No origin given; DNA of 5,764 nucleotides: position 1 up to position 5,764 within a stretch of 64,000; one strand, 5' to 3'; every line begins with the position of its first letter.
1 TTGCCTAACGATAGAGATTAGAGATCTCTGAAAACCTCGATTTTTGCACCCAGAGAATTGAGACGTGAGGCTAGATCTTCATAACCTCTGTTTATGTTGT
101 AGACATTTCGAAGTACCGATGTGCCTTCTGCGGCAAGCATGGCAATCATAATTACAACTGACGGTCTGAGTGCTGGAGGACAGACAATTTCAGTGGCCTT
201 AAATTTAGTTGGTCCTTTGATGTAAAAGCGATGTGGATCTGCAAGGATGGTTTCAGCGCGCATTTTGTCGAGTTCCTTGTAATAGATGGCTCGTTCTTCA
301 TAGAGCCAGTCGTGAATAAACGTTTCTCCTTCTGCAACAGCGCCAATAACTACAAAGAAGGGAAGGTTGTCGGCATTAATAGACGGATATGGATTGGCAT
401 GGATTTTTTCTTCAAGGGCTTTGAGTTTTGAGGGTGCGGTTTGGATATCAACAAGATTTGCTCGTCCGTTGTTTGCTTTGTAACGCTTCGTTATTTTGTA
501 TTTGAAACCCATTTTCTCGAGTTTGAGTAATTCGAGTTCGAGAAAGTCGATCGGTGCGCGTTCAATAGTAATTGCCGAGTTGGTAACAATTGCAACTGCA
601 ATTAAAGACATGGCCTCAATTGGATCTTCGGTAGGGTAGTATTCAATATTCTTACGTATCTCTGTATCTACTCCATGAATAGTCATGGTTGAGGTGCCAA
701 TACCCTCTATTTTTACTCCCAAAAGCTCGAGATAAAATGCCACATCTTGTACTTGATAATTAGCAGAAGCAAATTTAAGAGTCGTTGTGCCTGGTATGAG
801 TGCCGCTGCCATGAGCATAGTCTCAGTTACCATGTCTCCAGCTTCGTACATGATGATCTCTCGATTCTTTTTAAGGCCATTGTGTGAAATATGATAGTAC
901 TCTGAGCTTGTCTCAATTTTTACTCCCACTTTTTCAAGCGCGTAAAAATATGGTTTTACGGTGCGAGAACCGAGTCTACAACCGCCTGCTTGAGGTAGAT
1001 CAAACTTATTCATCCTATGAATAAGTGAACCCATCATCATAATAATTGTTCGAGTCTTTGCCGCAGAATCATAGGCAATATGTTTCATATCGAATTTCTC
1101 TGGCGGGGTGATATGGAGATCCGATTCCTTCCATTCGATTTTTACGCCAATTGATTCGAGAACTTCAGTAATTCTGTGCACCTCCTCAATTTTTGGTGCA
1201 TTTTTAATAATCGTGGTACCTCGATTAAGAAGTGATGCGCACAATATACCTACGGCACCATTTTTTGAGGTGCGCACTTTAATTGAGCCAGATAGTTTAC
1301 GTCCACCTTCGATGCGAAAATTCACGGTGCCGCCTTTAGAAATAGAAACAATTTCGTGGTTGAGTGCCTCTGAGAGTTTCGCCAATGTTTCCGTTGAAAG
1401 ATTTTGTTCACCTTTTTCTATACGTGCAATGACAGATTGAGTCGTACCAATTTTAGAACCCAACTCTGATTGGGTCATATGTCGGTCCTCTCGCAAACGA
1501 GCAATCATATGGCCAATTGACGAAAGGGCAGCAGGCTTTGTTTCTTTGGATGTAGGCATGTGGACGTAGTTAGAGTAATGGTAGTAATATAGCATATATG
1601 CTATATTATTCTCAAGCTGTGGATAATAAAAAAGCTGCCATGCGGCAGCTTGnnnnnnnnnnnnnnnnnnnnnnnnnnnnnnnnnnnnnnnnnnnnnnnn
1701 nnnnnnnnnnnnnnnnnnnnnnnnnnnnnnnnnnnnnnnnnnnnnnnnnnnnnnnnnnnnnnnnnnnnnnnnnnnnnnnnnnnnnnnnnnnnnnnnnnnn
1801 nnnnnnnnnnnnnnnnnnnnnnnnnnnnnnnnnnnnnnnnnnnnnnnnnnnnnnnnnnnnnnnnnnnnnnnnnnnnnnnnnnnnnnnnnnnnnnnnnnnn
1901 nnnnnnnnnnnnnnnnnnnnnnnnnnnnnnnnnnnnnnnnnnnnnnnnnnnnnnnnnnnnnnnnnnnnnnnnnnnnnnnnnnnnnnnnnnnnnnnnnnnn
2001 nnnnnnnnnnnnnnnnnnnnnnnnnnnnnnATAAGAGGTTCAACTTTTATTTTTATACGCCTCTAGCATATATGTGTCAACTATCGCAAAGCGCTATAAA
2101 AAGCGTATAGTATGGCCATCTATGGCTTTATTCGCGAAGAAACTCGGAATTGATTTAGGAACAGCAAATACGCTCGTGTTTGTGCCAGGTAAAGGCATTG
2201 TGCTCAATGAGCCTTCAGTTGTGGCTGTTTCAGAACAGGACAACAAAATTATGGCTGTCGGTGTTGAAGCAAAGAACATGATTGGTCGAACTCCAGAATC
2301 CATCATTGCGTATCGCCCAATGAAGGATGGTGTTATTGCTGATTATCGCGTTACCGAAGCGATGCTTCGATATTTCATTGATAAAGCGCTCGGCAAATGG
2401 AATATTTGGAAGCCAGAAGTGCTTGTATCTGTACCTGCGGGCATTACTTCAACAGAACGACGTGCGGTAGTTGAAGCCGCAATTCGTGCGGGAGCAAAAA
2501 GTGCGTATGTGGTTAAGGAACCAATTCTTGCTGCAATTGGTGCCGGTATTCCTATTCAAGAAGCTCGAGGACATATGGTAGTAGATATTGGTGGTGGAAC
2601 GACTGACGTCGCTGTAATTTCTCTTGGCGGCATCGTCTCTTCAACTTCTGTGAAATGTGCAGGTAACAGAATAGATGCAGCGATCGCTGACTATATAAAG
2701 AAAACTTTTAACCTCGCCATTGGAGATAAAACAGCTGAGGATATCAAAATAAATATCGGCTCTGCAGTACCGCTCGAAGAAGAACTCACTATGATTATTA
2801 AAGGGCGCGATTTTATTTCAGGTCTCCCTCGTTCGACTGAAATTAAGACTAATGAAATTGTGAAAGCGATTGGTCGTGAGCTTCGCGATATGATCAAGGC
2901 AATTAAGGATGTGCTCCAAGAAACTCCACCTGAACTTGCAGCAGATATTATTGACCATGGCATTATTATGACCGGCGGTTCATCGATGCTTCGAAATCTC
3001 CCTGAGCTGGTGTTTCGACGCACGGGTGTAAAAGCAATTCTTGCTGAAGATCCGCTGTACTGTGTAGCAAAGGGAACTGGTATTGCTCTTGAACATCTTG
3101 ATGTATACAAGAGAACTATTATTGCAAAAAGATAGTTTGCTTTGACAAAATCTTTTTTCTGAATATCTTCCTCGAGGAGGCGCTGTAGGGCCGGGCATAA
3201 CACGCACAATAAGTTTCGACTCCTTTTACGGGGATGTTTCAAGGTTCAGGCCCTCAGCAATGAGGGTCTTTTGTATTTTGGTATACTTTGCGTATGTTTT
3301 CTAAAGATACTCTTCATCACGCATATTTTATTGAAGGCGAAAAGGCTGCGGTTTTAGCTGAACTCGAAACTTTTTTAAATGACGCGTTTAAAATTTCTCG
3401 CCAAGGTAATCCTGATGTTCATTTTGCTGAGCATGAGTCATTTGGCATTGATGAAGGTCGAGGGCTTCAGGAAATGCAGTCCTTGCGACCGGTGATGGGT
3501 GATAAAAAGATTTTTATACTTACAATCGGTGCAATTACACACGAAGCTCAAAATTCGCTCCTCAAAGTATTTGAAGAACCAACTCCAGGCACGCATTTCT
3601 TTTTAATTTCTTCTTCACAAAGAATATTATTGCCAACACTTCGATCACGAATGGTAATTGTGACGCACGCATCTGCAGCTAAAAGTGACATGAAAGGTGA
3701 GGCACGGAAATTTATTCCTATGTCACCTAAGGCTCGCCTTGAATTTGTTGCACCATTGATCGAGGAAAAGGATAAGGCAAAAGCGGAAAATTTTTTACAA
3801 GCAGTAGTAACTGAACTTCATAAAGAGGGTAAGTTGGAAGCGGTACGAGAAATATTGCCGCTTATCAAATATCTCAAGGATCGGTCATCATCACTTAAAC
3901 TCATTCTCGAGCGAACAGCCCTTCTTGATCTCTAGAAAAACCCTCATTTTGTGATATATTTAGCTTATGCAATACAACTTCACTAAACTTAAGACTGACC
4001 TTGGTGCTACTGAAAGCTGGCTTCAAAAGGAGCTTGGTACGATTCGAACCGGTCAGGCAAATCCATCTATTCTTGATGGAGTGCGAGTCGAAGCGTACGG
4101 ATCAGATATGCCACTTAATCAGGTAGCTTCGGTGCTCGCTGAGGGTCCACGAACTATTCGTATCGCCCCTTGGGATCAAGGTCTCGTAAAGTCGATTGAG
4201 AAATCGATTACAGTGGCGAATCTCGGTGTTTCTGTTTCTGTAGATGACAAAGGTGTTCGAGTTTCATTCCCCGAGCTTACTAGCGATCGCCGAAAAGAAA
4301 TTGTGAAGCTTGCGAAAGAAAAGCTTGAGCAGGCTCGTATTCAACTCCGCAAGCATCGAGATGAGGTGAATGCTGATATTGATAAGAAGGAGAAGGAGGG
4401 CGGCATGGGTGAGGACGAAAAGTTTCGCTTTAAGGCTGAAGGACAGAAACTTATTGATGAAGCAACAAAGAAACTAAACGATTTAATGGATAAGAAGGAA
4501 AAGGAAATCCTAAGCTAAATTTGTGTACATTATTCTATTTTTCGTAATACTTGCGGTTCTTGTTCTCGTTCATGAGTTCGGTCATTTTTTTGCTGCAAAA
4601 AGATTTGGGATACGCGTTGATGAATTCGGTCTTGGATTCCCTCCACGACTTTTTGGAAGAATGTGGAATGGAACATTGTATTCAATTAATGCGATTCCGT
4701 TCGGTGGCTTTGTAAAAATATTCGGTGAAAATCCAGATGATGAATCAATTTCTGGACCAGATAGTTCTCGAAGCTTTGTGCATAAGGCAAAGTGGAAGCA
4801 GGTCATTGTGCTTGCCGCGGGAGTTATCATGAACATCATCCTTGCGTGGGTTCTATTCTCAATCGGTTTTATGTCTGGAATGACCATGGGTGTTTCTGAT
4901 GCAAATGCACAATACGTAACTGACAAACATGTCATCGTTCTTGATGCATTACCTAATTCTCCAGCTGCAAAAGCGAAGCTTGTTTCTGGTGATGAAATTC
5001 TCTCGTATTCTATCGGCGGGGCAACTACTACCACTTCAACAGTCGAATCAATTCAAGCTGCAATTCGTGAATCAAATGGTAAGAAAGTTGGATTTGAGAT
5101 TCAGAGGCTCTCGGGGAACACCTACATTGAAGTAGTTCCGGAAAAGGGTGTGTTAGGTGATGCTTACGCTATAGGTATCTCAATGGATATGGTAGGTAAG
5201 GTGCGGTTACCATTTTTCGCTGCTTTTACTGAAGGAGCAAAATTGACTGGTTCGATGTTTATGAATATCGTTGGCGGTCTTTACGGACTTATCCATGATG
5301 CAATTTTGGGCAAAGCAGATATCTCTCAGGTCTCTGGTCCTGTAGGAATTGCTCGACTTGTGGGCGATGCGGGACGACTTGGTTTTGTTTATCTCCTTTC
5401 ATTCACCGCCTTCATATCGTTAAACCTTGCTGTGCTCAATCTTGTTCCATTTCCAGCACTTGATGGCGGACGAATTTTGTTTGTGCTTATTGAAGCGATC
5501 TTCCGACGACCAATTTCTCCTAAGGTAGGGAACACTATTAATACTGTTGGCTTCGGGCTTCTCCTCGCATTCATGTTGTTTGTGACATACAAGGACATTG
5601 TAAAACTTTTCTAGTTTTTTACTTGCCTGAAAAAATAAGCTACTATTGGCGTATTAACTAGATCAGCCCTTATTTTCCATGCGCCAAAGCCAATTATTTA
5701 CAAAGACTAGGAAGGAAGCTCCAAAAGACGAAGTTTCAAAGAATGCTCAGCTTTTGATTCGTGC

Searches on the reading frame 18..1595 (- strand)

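Call 29: search_protein_families(library=pfam, proteins=[window:18-1595:-], max_evalue=0.00001)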
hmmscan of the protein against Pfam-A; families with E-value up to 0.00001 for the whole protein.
window:18-1595:- (525 aa): 5 families
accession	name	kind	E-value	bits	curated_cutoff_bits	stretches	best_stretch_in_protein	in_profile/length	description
PF00275.25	EPSP_synthase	-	2.9e-42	145.3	22.8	1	96-510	2-415/417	EPSP synthase (3-phosphoshikimate 1-carboxyvinyltransferase)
PF01381.28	HTH_3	-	9.6e-14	51.6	23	1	31-79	1-49/55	Helix-turn-helix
PF13560.12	HTH_31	-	1.6e-07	31.9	27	1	27-78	2-54/64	Helix-turn-helix domain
PF12844.13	HTH_19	-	4.1e-07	30.2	30.2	1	28-79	1-52/64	Helix-turn-helix domain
PF13443.12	HTH_26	-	2e-06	28.4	22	1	31-79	2-51/63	Cro/C1-type HTH DNA-binding domain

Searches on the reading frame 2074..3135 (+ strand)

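Call 29: search_protein_families(library=pfam, proteins=[window:2074-3135:+], max_evalue=0.00001)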
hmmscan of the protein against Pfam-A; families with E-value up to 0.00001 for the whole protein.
window:2074-3135:+ (353 aa): 5 families
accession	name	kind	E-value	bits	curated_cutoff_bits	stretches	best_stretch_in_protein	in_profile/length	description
PF06723.19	MreB_Mbl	-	1.1e-134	448.8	27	1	22-345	2-325/327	MreB/Mbl protein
PF00012.26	HSP70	-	6.7e-13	48.2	20.6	1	115-334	135-367/599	Hsp70 protein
PF00022.25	Actin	-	2e-12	46.9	27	1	47-211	31-190/410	Actin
PF14450.12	FtsA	-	2.6e-12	47.6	31.8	1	168-332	1-125/127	Cell division protein FtsA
PF25216.1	Volactin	-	5e-06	26.7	35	0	48-337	47-319/321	Volactin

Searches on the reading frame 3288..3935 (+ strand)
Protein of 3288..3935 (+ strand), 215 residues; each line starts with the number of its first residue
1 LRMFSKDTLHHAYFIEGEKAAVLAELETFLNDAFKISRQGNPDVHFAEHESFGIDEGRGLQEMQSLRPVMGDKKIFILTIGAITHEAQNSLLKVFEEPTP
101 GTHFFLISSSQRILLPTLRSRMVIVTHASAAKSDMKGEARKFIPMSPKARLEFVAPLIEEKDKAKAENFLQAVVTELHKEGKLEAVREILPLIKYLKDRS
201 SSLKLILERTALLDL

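Call 29: search_protein_families(library=pfam, proteins=[window:3288-3935:+], max_evalue=0.00001)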
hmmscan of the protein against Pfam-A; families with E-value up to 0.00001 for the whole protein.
window:3288-3935:+ (215 aa): 1 family
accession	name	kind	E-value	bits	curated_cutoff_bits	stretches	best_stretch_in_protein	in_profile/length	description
PF13177.12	DNA_pol3_delta2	-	3.7e-20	73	27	1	34-126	61-156/161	DNA polymerase III, delta subunit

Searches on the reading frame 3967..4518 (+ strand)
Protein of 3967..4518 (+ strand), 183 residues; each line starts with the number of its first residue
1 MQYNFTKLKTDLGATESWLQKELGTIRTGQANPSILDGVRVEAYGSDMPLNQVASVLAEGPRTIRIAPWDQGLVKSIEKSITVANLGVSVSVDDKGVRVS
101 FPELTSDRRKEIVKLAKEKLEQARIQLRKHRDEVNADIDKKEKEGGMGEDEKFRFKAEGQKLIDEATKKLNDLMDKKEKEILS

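Call 29: search_protein_families(library=pfam, proteins=[window:3967-4518:+], max_evalue=0.00001)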
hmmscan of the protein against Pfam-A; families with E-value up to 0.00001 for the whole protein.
window:3967-4518:+ (183 aa): 1 family
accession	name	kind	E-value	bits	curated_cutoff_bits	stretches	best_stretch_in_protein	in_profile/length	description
PF01765.24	RRF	-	1.1e-53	181.8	29.7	1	19-182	1-164/164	Ribosome recycling factor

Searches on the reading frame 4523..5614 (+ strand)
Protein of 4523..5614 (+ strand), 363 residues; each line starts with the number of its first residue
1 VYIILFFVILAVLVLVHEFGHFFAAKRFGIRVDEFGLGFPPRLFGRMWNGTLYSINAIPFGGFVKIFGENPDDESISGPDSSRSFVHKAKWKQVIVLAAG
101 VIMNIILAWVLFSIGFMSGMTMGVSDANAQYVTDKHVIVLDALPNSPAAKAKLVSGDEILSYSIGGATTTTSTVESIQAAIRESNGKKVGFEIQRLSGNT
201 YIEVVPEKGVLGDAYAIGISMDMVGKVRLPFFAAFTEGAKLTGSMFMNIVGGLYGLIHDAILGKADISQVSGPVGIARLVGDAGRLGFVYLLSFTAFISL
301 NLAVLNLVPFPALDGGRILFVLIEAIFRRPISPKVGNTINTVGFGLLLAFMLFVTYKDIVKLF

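Call 29: search_protein_families(library=pfam, proteins=[window:4523-5614:+], max_evalue=0.00001)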
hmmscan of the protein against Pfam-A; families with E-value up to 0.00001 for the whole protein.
window:4523-5614:+ (363 aa): 3 families
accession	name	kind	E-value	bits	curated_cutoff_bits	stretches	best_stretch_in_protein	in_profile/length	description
PF02163.28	Peptidase_M50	-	1.1e-61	208.4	27.2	1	6-349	2-220/221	Peptidase family M50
PF00595.29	PDZ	-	1.9e-06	28.6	23.2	1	123-193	17-80/81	PDZ domain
PF17820.7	PDZ_6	-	3.8e-06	27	27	1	139-195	2-54/54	PDZ domain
